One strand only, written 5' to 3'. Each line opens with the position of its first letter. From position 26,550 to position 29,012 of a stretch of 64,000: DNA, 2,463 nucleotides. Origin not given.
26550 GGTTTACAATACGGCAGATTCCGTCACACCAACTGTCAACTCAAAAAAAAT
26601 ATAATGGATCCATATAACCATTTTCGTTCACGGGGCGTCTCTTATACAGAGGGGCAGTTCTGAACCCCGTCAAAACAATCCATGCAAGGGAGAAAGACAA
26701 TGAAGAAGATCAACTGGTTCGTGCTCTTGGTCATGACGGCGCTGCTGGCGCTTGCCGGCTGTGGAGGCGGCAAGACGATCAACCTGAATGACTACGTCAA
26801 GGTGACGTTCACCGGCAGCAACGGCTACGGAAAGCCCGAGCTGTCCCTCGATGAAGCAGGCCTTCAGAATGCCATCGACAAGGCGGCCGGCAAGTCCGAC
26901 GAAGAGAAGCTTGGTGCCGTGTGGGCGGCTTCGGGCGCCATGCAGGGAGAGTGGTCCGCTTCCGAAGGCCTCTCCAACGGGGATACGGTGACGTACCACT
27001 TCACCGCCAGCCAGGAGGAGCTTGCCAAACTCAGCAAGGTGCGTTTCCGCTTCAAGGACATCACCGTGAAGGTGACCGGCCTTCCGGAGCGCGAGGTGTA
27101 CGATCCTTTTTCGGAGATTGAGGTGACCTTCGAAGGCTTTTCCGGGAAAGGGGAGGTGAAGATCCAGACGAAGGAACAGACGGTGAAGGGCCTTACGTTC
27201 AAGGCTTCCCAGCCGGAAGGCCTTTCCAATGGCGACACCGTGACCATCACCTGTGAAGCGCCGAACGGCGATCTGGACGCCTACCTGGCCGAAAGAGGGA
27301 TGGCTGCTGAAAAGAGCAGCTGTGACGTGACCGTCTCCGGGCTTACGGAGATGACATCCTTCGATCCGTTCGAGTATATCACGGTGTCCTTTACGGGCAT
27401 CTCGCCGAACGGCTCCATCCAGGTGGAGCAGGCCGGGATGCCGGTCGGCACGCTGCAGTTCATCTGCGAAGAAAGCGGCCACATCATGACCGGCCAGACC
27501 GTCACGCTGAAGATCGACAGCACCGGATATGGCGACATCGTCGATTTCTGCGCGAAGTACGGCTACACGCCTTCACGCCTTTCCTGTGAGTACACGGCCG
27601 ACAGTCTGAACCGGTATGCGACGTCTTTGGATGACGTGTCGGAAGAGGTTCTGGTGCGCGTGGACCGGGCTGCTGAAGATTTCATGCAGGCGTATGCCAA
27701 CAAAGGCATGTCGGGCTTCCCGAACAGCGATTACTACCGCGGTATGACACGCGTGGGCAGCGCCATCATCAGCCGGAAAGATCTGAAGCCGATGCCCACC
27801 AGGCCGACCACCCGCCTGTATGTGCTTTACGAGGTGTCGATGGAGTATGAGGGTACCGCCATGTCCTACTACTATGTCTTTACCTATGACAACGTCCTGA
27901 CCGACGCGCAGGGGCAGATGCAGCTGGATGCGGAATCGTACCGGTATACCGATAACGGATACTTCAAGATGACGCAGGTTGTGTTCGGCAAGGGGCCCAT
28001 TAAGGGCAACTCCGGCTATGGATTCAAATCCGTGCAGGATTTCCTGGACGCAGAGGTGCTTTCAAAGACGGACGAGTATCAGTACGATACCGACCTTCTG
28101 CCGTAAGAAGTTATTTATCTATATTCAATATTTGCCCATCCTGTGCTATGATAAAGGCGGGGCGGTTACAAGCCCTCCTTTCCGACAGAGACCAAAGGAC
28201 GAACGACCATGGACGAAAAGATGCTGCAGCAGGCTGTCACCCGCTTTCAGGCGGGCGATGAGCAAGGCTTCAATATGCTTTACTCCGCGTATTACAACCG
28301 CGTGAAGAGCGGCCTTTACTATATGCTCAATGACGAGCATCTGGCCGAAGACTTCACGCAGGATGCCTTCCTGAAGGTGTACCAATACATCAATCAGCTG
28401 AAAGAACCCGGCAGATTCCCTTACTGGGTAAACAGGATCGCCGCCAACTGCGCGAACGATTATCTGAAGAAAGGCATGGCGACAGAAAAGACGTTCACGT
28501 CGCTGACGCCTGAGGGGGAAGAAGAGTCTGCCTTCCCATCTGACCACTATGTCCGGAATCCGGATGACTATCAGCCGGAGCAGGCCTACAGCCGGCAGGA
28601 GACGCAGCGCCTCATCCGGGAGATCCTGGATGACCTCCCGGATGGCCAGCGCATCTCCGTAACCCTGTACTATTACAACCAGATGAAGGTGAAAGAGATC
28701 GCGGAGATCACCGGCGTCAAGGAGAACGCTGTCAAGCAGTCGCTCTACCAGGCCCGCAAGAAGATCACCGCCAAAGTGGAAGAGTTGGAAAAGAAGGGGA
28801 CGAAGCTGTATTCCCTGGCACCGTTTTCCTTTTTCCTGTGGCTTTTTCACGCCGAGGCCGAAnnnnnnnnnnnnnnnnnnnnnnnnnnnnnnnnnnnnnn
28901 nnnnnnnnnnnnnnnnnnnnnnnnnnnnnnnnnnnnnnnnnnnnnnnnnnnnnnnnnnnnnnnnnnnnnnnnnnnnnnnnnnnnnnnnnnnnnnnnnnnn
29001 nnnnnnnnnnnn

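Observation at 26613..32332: Four same-strand copies of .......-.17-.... precede every transcription unit of the locus: candidate regulon of the fused ECF sigma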

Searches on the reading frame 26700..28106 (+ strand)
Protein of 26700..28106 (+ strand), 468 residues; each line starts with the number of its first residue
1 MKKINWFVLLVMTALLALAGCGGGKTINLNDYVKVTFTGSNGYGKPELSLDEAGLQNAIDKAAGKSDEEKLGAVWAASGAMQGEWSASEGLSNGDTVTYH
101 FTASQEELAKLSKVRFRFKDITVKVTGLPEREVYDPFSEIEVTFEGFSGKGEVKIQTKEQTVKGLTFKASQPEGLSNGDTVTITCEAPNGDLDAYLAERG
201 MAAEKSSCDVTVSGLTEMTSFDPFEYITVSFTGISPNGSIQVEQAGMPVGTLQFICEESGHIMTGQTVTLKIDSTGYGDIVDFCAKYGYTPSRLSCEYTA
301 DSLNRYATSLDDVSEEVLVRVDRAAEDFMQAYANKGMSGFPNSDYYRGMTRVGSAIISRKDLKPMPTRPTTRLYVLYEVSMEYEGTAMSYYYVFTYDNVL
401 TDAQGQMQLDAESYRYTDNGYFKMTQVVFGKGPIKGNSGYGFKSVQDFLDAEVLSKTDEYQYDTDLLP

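Call 6: search_protein_families(library=pfam, proteins=[window:26700-28106:+], max_evalue=0.01)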
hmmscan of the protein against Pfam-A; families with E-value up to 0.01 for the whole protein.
window:26700-28106:+ (468 aa): 0 families

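Call 29: search_protein_families(library=ncbifam, proteins=[window:26700-28106:+], max_evalue=0.01)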
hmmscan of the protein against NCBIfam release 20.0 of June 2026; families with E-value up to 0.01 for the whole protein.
window:26700-28106:+ (468 aa): 0 families

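Call 39: find_encoding_contigs(protein=window:26700-28106:+, flank=10000, max_places=4)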
Protein window:26700-28106:+ (468 aa): no gene with exactly this product is on record in the collection.

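Call 53: search_solved_structures(query=window:26700-28106:+, max_evalue=1)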
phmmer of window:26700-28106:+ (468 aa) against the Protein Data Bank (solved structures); distinct sequences matched with E-value up to 1: 0.

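Call 63: find_homologous_proteins(query=window:26700-28106:+)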
Query window:26700-28106:+ (468 aa): 872 proteins with E <= 0.001 among 8000 candidates; the best 120 are listed.
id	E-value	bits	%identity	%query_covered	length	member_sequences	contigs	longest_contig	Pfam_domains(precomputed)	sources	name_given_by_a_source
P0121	0.0e+0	1047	99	100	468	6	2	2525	-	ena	-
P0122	2.5e-70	256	28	93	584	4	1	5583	-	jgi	jgi:hypothetical protein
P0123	8.8e-69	251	36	59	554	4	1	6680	-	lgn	-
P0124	2.1e-61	226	30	81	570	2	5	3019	PF00960.26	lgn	-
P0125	1.0e-58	218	32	59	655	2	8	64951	-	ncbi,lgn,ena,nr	ncbi:MAG: hypothetical protein II882_09445 [Lachnospiraceae bacterium]|nr:hypothetical protein [Lach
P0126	2.9e-56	209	32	100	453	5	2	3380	-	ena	-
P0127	1.0e-54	204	32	100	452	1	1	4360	-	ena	-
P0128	3.9e-47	179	26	62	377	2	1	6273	-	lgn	-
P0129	4.0e-44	169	27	100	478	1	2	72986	-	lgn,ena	-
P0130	1.3e-42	165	27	97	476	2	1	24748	-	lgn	-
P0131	3.5e-42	163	30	65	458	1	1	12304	-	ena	-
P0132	1.7e-40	157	36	46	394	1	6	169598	-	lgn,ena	-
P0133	2.8e-40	157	28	98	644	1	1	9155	PF00059.28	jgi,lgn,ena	-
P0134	6.1e-40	156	29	85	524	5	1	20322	PF13240.12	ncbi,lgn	-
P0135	1.8e-39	154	29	96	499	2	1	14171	-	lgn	-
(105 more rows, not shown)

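Call 67: find_encoding_contigs(protein=P0129, flank=5000, max_places=2)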
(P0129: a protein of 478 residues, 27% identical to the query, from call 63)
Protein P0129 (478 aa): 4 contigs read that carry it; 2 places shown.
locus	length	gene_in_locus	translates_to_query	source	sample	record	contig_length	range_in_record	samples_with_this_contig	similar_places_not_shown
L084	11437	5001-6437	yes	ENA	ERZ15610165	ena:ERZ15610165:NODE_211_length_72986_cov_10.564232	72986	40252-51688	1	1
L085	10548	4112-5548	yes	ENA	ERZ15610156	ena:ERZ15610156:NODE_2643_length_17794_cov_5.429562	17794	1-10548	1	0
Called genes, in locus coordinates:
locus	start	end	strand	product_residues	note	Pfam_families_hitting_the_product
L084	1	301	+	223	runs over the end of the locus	-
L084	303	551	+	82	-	PF08817:YukD (weak)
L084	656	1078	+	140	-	-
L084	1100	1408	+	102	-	PF06013:WXG100 (weak)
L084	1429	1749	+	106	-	PF06013:WXG100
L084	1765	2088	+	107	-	PF06013:WXG100 (weak)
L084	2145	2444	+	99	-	PF06013:WXG100 (weak)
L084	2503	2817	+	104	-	PF10824:T7SS_ESX_EspC (weak), PF06013:WXG100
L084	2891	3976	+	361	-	-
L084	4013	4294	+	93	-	PF13780:DUF4176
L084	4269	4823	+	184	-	-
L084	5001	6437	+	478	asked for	-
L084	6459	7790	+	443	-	-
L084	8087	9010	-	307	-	PF04203:Sortase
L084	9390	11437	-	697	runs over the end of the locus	PF03717:PBP_dimer, PF00905:Transpeptidase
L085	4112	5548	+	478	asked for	-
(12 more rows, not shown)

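Call 68: find_encoding_contigs(protein=P0130, flank=5000, max_places=2)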
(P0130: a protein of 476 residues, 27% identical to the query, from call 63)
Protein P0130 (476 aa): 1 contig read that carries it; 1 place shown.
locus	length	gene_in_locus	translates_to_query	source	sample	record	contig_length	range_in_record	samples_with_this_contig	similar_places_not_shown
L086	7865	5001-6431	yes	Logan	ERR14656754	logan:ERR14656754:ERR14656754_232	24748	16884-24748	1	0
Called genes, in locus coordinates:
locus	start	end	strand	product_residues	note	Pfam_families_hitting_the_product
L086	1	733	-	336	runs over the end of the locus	PF00248:Aldo_ket_red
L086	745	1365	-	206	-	PF00440:TetR_N (weak), PF17929:TetR_C_34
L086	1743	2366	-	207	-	PF04263:TPK_catalytic, PF04265:TPK_B1_binding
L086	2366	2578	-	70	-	-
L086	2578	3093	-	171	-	PF00293:NUDIX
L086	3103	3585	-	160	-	PF00383:dCMP_cyt_deam_1, PF14437:MafB19-deam, PF14439:Bd3614-deam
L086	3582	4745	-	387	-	PF02517:Rce1-like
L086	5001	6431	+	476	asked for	-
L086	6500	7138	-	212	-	PF07155:ECF-ribofla_trS, PF12822:ECF_trnsprt (weak)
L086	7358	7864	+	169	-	?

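Call 69: find_encoding_contigs(protein=P0127, flank=5000, max_places=2)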
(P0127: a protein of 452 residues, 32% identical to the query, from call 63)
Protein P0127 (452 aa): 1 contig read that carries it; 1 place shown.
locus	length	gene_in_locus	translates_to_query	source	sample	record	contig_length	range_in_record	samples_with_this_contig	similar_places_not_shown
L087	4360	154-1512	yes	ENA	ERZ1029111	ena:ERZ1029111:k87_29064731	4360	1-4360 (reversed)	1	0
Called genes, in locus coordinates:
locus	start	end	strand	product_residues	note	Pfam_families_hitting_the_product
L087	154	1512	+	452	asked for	-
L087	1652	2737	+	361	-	-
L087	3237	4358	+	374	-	?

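Call 73: predict_structure(alignment_id=A5)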
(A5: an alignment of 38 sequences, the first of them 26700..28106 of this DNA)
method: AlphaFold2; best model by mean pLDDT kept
length: 468 residues; sequences in the alignment: 38
mean_pLDDT: 87.3   pTM: 0.60
mean pLDDT of the five models: 87.3, 87.0, 87.0, 85.3, 85.2
residues with pLDDT >= 90: 309; 70-90: 107; 50-70: 27; < 50: 25
segments of 3 or more residues with pLDDT < 50: 17-22, 419-437
pLDDT, mean of each block of 10 residues (from residue 1): 61 55 73 93 93 89 79 85 92 96 82 84 95 95 96 95 95 97 97 94 96 97 97 93 95 91 94 93 94 97 93 93 93 77 84 96 85 95 87 92 87 68 41 48 90 94 90
secondary structure, 60 per line:
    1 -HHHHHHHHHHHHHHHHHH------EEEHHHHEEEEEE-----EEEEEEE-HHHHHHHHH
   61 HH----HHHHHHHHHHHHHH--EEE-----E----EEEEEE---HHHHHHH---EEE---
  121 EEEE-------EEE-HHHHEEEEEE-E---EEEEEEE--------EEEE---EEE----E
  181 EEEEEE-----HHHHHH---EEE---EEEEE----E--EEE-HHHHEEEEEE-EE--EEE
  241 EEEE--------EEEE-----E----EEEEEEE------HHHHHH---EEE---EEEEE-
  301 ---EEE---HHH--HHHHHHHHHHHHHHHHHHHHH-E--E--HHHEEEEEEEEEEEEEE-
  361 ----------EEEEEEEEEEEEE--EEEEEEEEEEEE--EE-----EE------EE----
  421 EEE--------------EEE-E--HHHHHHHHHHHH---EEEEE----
elements in order: H2-19 E26-28 H29-32 E33-38 E44-50 H52-62 H67-80 E83-85 E96-101 H105-111 E115-117 E121-124 E132-134 H136-139 E140-145 E151-157 E166-169 E173-175 E180-186 H192-197 E201-203 E207-211 E219-221 H223-226 E227-232 E238-244 E253-256 E267-273 H280-285 E289-291 E295-299 E304-306 H315-335 E346-359 E371-383 E386-397 E421-423 E438-440 H445-456 E460-464

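Call 75: fold_search(model_id=the predicted structure, library=pdb)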
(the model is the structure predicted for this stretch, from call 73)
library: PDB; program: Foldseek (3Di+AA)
matches with E <= 10: 858; with E <= 0.001: 0
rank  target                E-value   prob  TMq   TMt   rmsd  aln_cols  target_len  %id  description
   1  8xci_Z                4.2e-03  0.41  0.13  0.15  15.4       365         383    9  Open state of central tail fiber of bacteriophage lambda upon binding to LamB (released 2024-05-01)
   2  8xci_F                8.7e-03  0.28  0.11  0.13  27.8       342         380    8  Open state of central tail fiber of bacteriophage lambda upon binding to LamB (released 2024-05-01)
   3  3iun                  1.6e-02  0.07  0.08  0.06  43.5       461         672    8  apPEP_D622N opened state (released 2010-05-05)
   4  8v2b_C                3.5e-02  0.11  0.12  0.10  18.0       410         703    8  Cryo-EM structure of mouse type II OSM receptor complex: model for full extracellular assembly (released 2024-11-20)
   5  9r18_A                4.1e-02  0.04  0.07  0.06  40.6       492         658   13  Structure of Sortilin ECD in complex with TNFa-targeting SORTAC (released 2026-04-08)
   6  3iul                  4.6e-02  0.04  0.07  0.06  44.9       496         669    9  apPEP_WT1 opened state (released 2010-05-05)
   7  7sjy_A                5.7e-02  0.12  0.12  0.16  32.5       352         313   12  Crystal structure of Clostridium thermocellum RsgI9 S1C-NTF2 bi-domain (released 2022-03-02)
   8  6wdq_C                6.4e-02  0.15  0.13  0.18  16.7       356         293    8  IL23/IL23R/IL12Rb1 signaling complex (released 2021-02-24)
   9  3iuq                  6.7e-02  0.04  0.07  0.06  43.9       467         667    8  apPEP_D622N+PP closed state (released 2010-05-05)
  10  7k0z_C                7.1e-02  0.11  0.14  0.17  15.3       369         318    9  Marsupial T cell receptor Spl_157 (released 2021-03-24)
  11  2if7_D                8.9e-02  0.30  0.15  0.27  12.0       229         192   11  Crystal Structure of NTB-A (released 2006-10-17)
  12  7tzg_D                1.0e-01  0.07  0.11  0.13  20.2       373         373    6  Structure of human LAG3 in complex with antibody single-chain variable fragment (released 2022-05-11)
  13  3ub1_A                1.1e-01  0.33  0.14  0.24  29.5       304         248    8  Ntf2 like protein involved in plasmid conjugation (released 2012-02-08)
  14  7aml_A                1.4e-01  0.04  0.11  0.09  27.8       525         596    7  RET/GDNF/GFRa1 extracellular complex Cryo-EM structure (released 2021-01-13)
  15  5yvf_C                1.5e-01  0.02  0.06  0.08  26.2       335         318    7  Crystal structure of BFA1 (released 2018-08-08)
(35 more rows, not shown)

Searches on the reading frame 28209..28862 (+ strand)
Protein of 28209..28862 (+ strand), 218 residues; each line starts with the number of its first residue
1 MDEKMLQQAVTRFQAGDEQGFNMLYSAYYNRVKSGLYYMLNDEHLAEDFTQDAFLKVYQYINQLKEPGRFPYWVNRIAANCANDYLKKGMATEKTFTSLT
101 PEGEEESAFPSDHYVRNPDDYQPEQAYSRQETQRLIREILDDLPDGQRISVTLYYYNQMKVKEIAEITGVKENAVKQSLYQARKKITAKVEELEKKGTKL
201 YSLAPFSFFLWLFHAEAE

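Call 52: search_solved_structures(query=window:28209-28862:+, max_evalue=0.001)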
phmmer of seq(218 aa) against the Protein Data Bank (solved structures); distinct sequences matched with E-value up to 0.001: 21.
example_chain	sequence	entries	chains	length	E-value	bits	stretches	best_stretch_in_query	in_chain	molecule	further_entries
8z6g_B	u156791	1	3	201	2.4e-19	73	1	4-195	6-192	RNA polymerase sigma factor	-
6in7_B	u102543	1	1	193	3.4e-19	72.5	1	4-193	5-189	RNA polymerase sigma-H factor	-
1or7_A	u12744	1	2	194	4.9e-16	62.2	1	3-193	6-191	RNA polymerase sigma-E factor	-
6jbq_F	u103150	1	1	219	7.5e-16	61.6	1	3-193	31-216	ECF RNA polymerase sigma-E factor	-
5wuq_A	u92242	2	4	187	1.7e-15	60.5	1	3-190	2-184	ECF RNA polymerase sigma factor SigW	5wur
6dxo_A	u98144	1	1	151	1.4e-10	44.4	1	9-88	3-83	RNA polymerase ECF-subfamily sigma factor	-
9m9d_F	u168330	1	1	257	9.3e-10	41.7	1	22-186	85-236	ECF RNA polymerase sigma factor SigE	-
9m9e_F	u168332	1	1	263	1e-09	41.6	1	22-186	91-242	ECF RNA polymerase sigma factor SigE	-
9m98_F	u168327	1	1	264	1e-09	41.6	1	22-186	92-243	ECF RNA polymerase sigma factor SigE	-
2mao_A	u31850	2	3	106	4.6e-09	39.4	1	3-87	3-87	RNA polymerase sigma factor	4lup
2map_A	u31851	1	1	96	4.6e-09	39.4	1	3-87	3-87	RNA polymerase sigma factor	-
5or5_A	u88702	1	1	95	8.8e-09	38.5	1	3-87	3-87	ECF RNA polymerase sigma-E factor,ECF RNA polymerase sigma factor SigW,ECF RNA polymerase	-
7qh5_A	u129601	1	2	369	3.8e-06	29.9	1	12-192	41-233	RNA polymerase sigma factor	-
6pmi_F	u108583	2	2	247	1.8e-05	27.7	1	119-193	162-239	RNA polymerase sigma factor FliA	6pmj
6pfv_A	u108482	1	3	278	3.4e-05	26.8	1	123-190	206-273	RNA polymerase sigma factor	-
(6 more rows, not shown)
